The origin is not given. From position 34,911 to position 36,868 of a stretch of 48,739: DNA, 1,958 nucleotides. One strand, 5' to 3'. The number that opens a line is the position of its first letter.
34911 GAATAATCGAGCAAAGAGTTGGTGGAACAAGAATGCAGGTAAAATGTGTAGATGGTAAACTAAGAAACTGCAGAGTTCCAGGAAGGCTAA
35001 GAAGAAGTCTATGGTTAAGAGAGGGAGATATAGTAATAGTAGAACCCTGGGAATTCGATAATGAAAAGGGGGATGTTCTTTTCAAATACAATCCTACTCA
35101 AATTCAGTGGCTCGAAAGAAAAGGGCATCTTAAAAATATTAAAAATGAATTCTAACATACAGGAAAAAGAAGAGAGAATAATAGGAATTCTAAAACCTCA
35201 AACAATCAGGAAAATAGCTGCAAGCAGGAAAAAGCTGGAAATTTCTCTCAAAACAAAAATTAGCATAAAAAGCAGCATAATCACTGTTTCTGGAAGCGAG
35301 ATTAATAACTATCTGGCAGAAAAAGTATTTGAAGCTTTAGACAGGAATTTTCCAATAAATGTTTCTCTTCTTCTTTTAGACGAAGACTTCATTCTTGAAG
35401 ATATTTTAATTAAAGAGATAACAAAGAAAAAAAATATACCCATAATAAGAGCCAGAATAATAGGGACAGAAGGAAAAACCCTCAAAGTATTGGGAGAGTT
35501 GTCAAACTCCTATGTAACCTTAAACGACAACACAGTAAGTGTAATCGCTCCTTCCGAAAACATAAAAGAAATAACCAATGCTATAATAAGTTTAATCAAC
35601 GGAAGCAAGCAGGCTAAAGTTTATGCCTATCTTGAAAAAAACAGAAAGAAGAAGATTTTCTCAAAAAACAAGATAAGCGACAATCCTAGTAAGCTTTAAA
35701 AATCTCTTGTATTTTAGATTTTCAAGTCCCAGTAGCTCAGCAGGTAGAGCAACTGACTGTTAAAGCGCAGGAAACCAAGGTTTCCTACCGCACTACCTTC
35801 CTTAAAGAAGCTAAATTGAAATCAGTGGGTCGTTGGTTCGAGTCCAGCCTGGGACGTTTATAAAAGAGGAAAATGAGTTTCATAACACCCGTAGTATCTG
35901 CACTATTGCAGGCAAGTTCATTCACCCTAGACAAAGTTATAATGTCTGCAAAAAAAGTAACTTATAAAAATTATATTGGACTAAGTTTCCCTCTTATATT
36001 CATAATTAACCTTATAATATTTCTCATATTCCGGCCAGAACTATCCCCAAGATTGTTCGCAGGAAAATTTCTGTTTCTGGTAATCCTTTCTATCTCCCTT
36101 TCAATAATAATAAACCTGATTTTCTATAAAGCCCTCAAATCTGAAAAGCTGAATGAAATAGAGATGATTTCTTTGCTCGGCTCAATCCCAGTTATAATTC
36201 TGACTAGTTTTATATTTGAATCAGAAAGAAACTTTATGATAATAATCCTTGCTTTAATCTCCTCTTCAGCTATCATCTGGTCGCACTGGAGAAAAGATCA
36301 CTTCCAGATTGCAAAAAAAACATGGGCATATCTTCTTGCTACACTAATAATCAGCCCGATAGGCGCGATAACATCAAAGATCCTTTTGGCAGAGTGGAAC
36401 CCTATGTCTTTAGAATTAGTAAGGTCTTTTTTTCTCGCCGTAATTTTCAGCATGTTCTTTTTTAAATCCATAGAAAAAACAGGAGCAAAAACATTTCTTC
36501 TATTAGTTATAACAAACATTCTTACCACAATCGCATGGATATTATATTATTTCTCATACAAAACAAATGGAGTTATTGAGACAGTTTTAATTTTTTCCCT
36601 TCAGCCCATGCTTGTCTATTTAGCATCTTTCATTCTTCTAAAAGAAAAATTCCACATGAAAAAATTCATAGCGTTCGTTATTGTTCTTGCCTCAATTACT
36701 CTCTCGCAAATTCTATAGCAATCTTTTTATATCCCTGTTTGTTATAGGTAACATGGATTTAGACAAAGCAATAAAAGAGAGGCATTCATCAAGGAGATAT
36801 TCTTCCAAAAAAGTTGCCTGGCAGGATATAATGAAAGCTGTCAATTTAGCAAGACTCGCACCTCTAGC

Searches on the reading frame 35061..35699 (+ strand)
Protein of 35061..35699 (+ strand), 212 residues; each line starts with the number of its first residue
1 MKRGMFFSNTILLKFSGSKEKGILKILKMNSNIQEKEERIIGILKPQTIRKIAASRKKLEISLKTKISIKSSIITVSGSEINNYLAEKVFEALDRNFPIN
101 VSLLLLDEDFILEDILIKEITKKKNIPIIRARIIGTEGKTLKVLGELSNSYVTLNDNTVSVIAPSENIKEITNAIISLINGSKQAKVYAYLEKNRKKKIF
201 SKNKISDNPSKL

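Call 61: find_encoding_contigs(protein=window:35061-35699:+, flank=3000, max_places=6)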
Protein window:35061-35699:+ (212 aa): no gene with exactly this product is on record in the collection.

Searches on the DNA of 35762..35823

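Call 47: search_rna_families(source=window, start=35762, end=35823, threshold=evalue, max_evalue=10)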
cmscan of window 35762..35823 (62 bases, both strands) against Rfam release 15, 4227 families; matches with E-value up to 10: 0.
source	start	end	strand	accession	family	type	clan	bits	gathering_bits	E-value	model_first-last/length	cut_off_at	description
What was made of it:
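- Tried and rejected: Rfam scan of the intron alone gave no family (call 47).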

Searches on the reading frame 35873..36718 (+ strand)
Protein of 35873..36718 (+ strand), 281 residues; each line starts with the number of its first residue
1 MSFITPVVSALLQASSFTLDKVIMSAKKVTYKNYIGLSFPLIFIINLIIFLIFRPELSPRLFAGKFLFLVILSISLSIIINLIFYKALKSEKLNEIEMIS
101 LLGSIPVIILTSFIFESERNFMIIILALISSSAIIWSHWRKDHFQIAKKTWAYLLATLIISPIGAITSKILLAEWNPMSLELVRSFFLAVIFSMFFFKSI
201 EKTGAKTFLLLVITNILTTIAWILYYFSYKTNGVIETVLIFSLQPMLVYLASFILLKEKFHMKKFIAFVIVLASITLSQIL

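Call 60: find_encoding_contigs(protein=window:35873-36718:+, flank=3000, max_places=6)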
Protein window:35873-36718:+ (281 aa): 1 contig read that carries it; 1 place shown.
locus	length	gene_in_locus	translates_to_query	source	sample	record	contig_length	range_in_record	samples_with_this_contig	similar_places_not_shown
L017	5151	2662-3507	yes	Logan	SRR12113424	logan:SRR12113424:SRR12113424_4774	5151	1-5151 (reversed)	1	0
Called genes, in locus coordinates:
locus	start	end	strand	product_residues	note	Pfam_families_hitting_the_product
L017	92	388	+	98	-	PF04242:DUF424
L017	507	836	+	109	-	-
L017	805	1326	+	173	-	PF01909:NTP_transf_2 (faint), PF18765:Polbeta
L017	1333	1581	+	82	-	-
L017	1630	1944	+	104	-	PF01176:eIF-1a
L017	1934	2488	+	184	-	PF21800:KH_KRR1_2nd, PF22891:KH_PNO1_2nd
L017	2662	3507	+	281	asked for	PF00892:EamA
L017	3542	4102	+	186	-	PF14512:TM1586_NiRdase (weak), PF00881:Nitroreductase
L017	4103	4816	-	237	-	PF01209:Ubie_methyltran (weak), PF13489:Methyltransf_23, PF02353:CMAS, PF05175:MTS, PF08241:Methyltransf_11, PF08242:Methyltransf_12, PF13649:Methyltransf_25, PF13847:Methyltransf_31, +2 more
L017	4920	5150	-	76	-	?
